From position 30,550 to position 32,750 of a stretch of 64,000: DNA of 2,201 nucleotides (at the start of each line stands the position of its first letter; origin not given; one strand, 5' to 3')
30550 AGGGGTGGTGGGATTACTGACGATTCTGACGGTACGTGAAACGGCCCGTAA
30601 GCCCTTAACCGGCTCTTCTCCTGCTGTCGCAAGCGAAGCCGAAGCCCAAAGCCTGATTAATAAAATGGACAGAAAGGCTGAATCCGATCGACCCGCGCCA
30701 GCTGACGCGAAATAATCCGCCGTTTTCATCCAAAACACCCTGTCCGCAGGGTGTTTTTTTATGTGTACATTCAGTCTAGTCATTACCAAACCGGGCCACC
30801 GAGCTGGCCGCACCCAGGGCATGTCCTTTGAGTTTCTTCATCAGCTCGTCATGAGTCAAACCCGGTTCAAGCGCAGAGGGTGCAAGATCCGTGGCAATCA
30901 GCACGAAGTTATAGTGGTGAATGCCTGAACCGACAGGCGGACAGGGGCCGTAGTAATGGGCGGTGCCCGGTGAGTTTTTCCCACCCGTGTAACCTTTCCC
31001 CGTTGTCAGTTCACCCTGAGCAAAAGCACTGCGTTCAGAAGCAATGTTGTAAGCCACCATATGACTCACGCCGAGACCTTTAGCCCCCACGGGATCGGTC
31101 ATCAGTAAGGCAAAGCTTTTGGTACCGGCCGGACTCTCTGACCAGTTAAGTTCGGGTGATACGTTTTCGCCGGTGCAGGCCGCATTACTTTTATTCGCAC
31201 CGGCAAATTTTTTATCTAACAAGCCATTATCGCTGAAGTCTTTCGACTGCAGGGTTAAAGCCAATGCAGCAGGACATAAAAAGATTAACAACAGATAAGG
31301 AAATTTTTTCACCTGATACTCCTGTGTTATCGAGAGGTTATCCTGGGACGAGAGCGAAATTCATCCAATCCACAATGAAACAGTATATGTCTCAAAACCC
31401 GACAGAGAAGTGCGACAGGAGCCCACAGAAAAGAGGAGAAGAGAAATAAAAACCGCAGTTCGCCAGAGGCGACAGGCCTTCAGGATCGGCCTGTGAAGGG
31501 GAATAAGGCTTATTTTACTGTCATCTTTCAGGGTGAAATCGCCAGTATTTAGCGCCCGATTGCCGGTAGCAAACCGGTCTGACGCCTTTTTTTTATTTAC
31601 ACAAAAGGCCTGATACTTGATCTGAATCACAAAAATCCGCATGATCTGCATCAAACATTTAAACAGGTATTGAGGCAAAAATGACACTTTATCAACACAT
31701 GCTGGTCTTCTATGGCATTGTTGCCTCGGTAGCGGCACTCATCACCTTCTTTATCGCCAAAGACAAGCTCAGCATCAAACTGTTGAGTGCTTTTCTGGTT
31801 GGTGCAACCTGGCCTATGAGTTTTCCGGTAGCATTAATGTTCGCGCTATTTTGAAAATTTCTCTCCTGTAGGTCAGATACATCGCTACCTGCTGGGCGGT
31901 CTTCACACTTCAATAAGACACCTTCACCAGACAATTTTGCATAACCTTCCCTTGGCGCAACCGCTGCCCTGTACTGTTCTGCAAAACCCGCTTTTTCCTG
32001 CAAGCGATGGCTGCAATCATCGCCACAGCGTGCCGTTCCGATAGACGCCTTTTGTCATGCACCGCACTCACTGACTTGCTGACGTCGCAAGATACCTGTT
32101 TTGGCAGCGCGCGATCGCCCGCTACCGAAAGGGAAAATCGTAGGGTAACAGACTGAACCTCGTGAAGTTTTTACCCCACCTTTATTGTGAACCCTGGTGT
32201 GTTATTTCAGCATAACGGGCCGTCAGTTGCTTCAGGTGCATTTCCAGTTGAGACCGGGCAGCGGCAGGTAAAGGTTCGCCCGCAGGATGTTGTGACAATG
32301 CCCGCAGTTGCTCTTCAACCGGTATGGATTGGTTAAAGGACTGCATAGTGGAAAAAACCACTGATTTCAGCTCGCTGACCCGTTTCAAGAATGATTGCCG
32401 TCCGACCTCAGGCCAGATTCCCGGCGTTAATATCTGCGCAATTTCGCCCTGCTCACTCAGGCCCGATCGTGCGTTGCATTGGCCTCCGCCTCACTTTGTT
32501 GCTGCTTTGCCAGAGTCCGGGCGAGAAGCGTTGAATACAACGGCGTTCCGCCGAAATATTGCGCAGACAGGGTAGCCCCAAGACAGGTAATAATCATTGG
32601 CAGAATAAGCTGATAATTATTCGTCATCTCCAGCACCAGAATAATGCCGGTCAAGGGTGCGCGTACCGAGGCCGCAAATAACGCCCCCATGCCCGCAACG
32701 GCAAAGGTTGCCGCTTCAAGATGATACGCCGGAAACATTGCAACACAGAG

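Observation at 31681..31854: Unannotated orphan GhoT/OrtT-family membrane toxin gene (57 aa)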

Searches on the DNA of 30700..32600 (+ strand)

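Call 5: search_dna_similar(query=window:31300-32200:+, collection=ecoli_genomes, mode=distant, max_rows=10)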
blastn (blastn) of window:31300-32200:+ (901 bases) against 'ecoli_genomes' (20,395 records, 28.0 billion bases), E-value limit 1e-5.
Records with a match: 626; places in all: 626; records where one place covers at least 80% of the query: 0.
Genomes with a match: 626 of 5426; with a place that covers at least 80% of the query: 0. Places per genome that has any: lowest 1, median 1, highest 1. On chromosomes: 626 places; on plasmids: 0.
Best place of each record, by identity: 60-80% 626.
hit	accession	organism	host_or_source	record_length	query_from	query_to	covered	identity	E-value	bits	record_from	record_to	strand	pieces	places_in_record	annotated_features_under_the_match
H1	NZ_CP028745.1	Escherichia coli strain A30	Papio cynocephalus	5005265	382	564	20%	68.3%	2e-8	70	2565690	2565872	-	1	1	ortT: orphan toxin OrtT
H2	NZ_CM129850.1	Escherichia coli strain TB06051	fresh water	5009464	382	564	20%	68.3%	2e-8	70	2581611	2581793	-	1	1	ortT: orphan toxin OrtT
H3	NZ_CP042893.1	Escherichia coli strain CFSAN061772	missing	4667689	382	564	20%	67.8%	1e-6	65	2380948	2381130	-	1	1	ortT: orphan toxin OrtT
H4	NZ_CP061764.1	Escherichia coli O19:H7 strain 730V1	Bos taurus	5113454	382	564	20%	67.8%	1e-6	65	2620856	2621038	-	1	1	ortT: orphan toxin OrtT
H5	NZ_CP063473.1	Escherichia coli strain EM18-18-42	not applicable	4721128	382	564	20%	67.8%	1e-6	65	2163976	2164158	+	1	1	ortT: orphan toxin OrtT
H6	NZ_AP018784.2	Escherichia coli strain SK1144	-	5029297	382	556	19%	68.6%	8e-8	69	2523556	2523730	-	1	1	ortT: orphan toxin OrtT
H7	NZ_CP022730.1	Escherichia coli strain SA186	Homo sapiens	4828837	382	556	19%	68.6%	8e-8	69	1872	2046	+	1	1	ortT: orphan toxin OrtT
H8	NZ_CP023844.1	Escherichia coli strain 4/1-1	Homo sapiens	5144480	382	556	19%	68.6%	8e-8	69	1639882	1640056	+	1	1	ortT: orphan toxin OrtT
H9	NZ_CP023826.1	Escherichia coli strain 4/4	Homo sapiens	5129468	382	556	19%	68.6%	8e-8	69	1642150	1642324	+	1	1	ortT: orphan toxin OrtT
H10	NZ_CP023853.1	Escherichia coli strain 2/0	Homo sapiens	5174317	382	556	19%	68.6%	8e-8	69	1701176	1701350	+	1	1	ortT: orphan toxin OrtT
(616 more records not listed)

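Call 6: get_annotated_region(hit=H1, flank=4000)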
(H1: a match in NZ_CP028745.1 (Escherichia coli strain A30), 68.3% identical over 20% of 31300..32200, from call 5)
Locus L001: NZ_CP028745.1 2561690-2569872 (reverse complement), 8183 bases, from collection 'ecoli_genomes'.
description: Escherichia coli strain A30 chromosome, complete genome
organism: Escherichia coli strain A30 (NCBI taxid 562)
replicon: chromosome; assembly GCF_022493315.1
host: Papio cynocephalus; source: feces; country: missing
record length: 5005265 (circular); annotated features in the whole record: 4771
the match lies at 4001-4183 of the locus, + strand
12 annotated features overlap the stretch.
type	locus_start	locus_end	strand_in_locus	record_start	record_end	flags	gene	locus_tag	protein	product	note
CDS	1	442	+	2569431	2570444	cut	ydcT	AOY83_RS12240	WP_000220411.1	ABC transporter ATP-binding protein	-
CDS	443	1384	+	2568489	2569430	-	ydcU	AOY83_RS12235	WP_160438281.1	ABC transporter permease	-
CDS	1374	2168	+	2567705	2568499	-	ydcV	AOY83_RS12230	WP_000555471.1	ABC transporter permease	-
CDS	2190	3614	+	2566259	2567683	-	patD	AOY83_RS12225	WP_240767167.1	aminobutyraldehyde dehydrogenase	-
CDS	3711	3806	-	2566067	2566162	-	yncL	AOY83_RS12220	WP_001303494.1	stress response membrane protein YncL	-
CDS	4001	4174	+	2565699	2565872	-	ortT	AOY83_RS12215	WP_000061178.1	orphan toxin OrtT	-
CDS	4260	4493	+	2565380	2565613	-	ydcY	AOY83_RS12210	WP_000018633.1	DUF2526 family protein YdcY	-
CDS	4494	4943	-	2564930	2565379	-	ydcZ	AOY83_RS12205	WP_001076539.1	DMT family transporter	-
CDS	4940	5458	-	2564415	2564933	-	mnaT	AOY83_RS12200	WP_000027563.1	GNAT family N-acetyltransferase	-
CDS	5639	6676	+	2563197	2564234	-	curA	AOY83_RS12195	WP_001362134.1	NADPH-dependent curcumin/dihydrocurcumin reductase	-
CDS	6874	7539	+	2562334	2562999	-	mcbR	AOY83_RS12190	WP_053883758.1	colanic acid/biofilm transcriptional regulator McbR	-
CDS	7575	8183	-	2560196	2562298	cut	pqqU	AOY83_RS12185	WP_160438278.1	TonB-dependent receptor PqqU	-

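Call 11: search_rna_families(source=window, start=30700, end=32600, threshold=evalue, max_evalue=1)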
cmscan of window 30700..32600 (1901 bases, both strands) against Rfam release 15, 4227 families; matches with E-value up to 1: 0.
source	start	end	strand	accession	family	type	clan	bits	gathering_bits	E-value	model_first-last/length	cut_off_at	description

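Call 24: search_dna_similar(query=window:31250-32200:+, collection=plasmids, mode=distant, max_rows=40, rows=spread)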
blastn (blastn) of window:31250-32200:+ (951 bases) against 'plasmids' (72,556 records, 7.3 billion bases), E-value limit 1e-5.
Records with a match: 79; places in all: 79; records where one place covers at least 80% of the query: 15.
Best place of each record, by identity: 95-99% 10; 90-95% 5; 80-90% 6; 60-80% 58.
By first word of the organism name: Pantoea 75; Escherichia 4.
By predicted mobility (MOB-suite, as given by PLSDB): non-mobilizable 79.
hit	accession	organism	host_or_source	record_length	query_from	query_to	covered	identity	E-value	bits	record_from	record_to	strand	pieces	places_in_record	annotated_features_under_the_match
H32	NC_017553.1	Pantoea ananatis PA13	-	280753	1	951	100%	98.8%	0e+0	1663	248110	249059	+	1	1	GhoT/OrtT family toxin | YbhB/YbcL family Raf kinase inhibitor-like protein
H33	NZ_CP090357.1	Pantoea ananatis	mixed culture,plant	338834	1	951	100%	98.7%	0e+0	1658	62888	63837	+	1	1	GhoT/OrtT family toxin | YbhB/YbcL family Raf kinase inhibitor-like protein | VasL domain-containing protein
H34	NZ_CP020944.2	Pantoea ananatis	Allium cepa,tissue sample,Toombs County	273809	1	951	100%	97.7%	0e+0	1611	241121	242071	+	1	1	GhoT/OrtT family toxin | YbhB/YbcL family Raf kinase inhibitor-like protein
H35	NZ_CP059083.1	Pantoea ananatis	Allium cepa,onion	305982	1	951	100%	97.6%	0e+0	1608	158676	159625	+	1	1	GhoT/OrtT family toxin | YbhB/YbcL family Raf kinase inhibitor-like protein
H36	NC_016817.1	Pantoea ananatis LMG 5342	-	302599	1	951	100%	97.3%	0e+0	1598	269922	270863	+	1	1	GhoT/OrtT family toxin | YbhB/YbcL family Raf kinase inhibitor-like protein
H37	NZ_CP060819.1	Pantoea ananatis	Laodelphax striatellus,cell ...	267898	1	949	100%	92.3%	0e+0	1369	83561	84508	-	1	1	GhoT/OrtT family toxin | YbhB/YbcL family Raf kinase inhibitor-like protein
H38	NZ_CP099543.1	Pantoea ananatis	Oryza sativa,cell culture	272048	1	949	100%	91.8%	0e+0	1346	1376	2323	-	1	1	GhoT/OrtT family toxin | YbhB/YbcL family Raf kinase inhibitor-like protein | VasL domain-containing protein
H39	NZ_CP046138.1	Pantoea sp. RSPAM1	Oryza sativa,Whole organism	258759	1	949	100%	90.7%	0e+0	1297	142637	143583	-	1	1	GhoT/OrtT family toxin | YbhB/YbcL family Raf kinase inhibitor-like protein | VasL domain-containing protein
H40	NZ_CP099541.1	Pantoea stewartii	Oryza sativa,cell culture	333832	1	603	36%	80.1%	1e-61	309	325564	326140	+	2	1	GhoT/OrtT family toxin | YbhB/YbcL family Raf kinase inhibitor-like protein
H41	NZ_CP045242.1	Pantoea sp. JZ29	Euphorbia granulata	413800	1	603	36%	80.1%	1e-61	309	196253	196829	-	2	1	GhoT/OrtT family toxin | YbhB/YbcL family Raf kinase inhibitor-like protein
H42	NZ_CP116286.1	Pantoea stewartii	plant metagenome,Brazil nut tree leaves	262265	1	603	36%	79.8%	2e-60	305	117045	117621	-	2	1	GhoT/OrtT family toxin | YbhB/YbcL family Raf kinase inhibitor-like protein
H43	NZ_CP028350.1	Pantoea vagans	Homo sapiens,blood sample,blood,blood ...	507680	360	603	26%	77.0%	1e-42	181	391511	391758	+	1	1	GhoT/OrtT family toxin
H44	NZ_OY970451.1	Pantoea sp. Nvir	-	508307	339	605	28%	70.3%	2e-22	115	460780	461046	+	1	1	GhoT/OrtT family toxin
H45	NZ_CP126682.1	Pantoea agglomerans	mixed culture,Flour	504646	360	603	26%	76.7%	6e-41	176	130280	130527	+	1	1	GhoT/OrtT family toxin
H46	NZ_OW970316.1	Pantoea agglomerans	Olive knot caused by Pseudomonas ...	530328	360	603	26%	76.2%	6e-41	177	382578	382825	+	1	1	GhoT/OrtT family toxin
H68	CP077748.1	Pantoea jilinensis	strain,tomato rhizosphere soil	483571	367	603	25%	74.1%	1e-31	145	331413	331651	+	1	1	GhoT/OrtT family toxin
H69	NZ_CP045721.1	Pantoea eucalypti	eucalypti of Eucalyptus,cell ...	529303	367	603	25%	74.1%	1e-31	145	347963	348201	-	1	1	GhoT/OrtT family toxin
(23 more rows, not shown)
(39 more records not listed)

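Call 26: get_annotated_region(hit=H40, flank=3500)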
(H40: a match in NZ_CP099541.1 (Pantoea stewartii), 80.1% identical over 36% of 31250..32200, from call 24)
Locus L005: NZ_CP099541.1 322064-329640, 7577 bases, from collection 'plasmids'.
description: Pantoea stewartii strain HR3-48 plasmid unnamed
organism: Pantoea stewartii (NCBI taxid 66269)
taxonomy: Bacteria; Pseudomonadota; Gammaproteobacteria; Enterobacterales; Erwiniaceae; Pantoea; Pantoea stewartii
host: -; source: Oryza sativa,cell culture; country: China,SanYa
typing (MOB-suite, as given by PLSDB): non-mobilizable; replicon rep_cluster_1232
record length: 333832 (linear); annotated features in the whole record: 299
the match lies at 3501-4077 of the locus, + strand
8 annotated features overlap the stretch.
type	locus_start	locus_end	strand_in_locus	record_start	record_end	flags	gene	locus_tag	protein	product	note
CDS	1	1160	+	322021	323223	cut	-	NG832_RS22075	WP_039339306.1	MFS transporter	GO:0055085 - transmembrane transport [Evidence IEA]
CDS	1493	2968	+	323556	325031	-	proP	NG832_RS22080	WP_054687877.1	glycine betaine/L-proline transporter ProP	GO:0055085 - transmembrane transport [Evidence IEA]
CDS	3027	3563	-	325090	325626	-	-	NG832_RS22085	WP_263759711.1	YbhB/YbcL family Raf kinase inhibitor-like protein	-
CDS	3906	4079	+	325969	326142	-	-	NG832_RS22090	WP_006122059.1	GhoT/OrtT family toxin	-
CDS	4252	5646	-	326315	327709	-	clcA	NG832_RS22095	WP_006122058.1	H(+)/Cl(-) exchange transporter ClcA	GO:0006821 - chloride transport [Evidence IEA]; GO:0055085 - transmembrane transport [Evidence IEA]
CDS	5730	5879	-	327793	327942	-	-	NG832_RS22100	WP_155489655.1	hypothetical protein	-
CDS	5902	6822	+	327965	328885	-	glsB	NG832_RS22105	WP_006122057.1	glutaminase B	GO:0006541 - glutamine metabolic process [Evidence IEA]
CDS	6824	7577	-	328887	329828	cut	-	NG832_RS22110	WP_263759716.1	D-2-hydroxyacid dehydrogenase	-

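Call 27: get_annotated_region(hit=H43, flank=3500)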
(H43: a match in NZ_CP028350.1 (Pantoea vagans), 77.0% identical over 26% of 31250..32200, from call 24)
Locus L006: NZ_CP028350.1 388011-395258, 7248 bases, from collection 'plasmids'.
description: Pantoea vagans strain PV989 plasmid pPV989-508, complete sequence
organism: Pantoea vagans (NCBI taxid 470934)
taxonomy: Bacteria; Pseudomonadota; Gammaproteobacteria; Enterobacterales; Erwiniaceae; Pantoea; Pantoea vagans
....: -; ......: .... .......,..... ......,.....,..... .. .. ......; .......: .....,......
typing (MOB-suite, as given by PLSDB): non-mobilizable; replicon rep_cluster_1232
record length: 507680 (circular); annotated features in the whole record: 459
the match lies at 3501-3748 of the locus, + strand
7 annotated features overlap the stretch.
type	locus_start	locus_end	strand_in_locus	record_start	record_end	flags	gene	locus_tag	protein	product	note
CDS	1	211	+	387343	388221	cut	-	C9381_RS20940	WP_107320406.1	LysR family transcriptional regulator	-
CDS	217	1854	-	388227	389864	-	-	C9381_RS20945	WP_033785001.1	dihydroxyacetone kinase subunit DhaK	GO:0006071 - glycerol metabolic process [Evidence IEA]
CDS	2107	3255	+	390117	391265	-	fucO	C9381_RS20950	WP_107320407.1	lactaldehyde reductase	-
CDS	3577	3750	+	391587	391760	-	-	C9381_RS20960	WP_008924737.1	GhoT/OrtT family toxin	-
CDS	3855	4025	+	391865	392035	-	-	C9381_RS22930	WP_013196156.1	hypothetical protein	-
CDS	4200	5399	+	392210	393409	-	-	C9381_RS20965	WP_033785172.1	MFS transporter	-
CDS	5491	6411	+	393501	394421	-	glsB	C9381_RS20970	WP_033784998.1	glutaminase B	GO:0006541 - glutamine metabolic process [Evidence IEA]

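Call 28: get_annotated_region(hit=H45, flank=3500)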
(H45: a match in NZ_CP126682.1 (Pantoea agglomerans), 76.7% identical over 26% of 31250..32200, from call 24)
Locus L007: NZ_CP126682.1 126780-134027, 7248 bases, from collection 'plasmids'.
description: Pantoea agglomerans strain FL1 plasmid unnamed1, complete sequence
organism: Pantoea agglomerans (NCBI taxid 549)
taxonomy: Bacteria; Pseudomonadota; Gammaproteobacteria; Enterobacterales; Erwiniaceae; Pantoea; Pantoea agglomerans
host: -; source: mixed culture,Flour; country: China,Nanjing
typing (MOB-suite, as given by PLSDB): non-mobilizable; replicon rep_cluster_1232
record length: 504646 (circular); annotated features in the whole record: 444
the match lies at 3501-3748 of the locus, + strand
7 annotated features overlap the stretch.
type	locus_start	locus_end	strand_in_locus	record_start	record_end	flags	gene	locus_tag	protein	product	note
CDS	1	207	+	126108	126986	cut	-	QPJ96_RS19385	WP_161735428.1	LysR family transcriptional regulator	-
CDS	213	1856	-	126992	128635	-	-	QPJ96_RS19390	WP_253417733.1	dihydroxyacetone kinase subunit DhaK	GO:0006071 - glycerol metabolic process [Evidence IEA]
CDS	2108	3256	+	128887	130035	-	fucO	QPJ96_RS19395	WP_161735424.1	lactaldehyde reductase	-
CDS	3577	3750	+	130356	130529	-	-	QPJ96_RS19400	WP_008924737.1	GhoT/OrtT family toxin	-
CDS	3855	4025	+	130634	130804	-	-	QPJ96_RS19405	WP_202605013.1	hypothetical protein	-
CDS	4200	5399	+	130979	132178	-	-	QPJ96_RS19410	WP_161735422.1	MFS transporter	-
CDS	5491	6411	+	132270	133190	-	glsB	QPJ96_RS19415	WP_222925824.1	glutaminase B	GO:0006541 - glutamine metabolic process [Evidence IEA]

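Call 29: get_annotated_region(hit=H44, flank=3500)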
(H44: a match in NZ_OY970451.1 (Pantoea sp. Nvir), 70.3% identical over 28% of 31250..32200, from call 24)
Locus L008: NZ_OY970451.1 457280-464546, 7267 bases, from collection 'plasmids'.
description: Pantoea sp. Nvir isolate PANNVG plasmid 2
organism: Pantoea sp. Nvir (NCBI taxid 2576760)
taxonomy: Bacteria; Pseudomonadota; Gammaproteobacteria; Enterobacterales; Erwiniaceae; Pantoea; Pantoea sp. Nvir
host: -; source: -; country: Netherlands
typing (MOB-suite, as given by PLSDB): non-mobilizable; replicon ColRNAI_rep_cluster_1857,rep_cluster_1232
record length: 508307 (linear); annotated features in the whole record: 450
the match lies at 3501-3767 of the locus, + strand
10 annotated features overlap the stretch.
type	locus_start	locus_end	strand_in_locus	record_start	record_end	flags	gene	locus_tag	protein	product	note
CDS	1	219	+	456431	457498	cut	-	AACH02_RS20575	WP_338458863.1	SDR family oxidoreductase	-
CDS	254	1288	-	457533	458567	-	-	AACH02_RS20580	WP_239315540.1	NADP-dependent oxidoreductase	-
CDS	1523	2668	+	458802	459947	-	fucO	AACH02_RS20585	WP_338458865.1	lactaldehyde reductase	-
CDS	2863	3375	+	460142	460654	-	-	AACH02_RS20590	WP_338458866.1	5'-3'-deoxyribonucleotidase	-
CDS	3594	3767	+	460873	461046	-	-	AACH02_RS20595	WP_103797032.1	GhoT/OrtT family toxin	-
CDS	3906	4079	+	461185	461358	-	-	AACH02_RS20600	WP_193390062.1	hypothetical protein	-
CDS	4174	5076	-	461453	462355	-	-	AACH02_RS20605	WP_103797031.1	manganese catalase family protein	-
CDS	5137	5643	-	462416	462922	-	-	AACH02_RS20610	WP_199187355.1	DUF892 family protein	-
CDS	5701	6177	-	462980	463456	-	-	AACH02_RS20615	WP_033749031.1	ferritin-like domain-containing protein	-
CDS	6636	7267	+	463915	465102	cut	-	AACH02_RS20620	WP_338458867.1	MFS transporter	-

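Call 30: get_annotated_region(hit=H69, flank=3500)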
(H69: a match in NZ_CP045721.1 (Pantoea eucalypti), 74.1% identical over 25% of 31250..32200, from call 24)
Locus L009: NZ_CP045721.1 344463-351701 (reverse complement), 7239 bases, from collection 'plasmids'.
description: Pantoea eucalypti strain LMG 24197 plasmid pEuc1, complete sequence
organism: Pantoea eucalypti (NCBI taxid 470933)
taxonomy: Bacteria; Pseudomonadota; Gammaproteobacteria; Enterobacterales; Erwiniaceae; Pantoea; Pantoea eucalypti
host: -; source: eucalypti of Eucalyptus,cell culture,Strains belonging to this species have been isolated from eucalyptus ...; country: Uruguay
typing (MOB-suite, as given by PLSDB): non-mobilizable; replicon rep_cluster_1232
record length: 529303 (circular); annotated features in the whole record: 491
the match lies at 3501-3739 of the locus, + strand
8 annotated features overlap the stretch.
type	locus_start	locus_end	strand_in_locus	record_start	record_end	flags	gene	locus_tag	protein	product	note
CDS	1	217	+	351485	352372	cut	-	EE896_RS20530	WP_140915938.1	LysR family transcriptional regulator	-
CDS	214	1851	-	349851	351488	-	-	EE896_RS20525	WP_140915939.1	dihydroxyacetone kinase subunit DhaK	GO:0006071 - glycerol metabolic process [Evidence IEA]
CDS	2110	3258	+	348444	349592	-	fucO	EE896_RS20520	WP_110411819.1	lactaldehyde reductase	-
CDS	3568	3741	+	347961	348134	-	-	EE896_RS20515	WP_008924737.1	GhoT/OrtT family toxin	-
CDS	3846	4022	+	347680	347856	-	-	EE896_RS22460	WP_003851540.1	hypothetical protein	-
CDS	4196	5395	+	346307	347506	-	-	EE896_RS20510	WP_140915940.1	MFS transporter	-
CDS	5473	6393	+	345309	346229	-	glsB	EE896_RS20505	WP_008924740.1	glutaminase B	GO:0006541 - glutamine metabolic process [Evidence IEA]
CDS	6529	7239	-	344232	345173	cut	-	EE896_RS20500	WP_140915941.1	Rpn family recombination-promoting nuclease/putative transposase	-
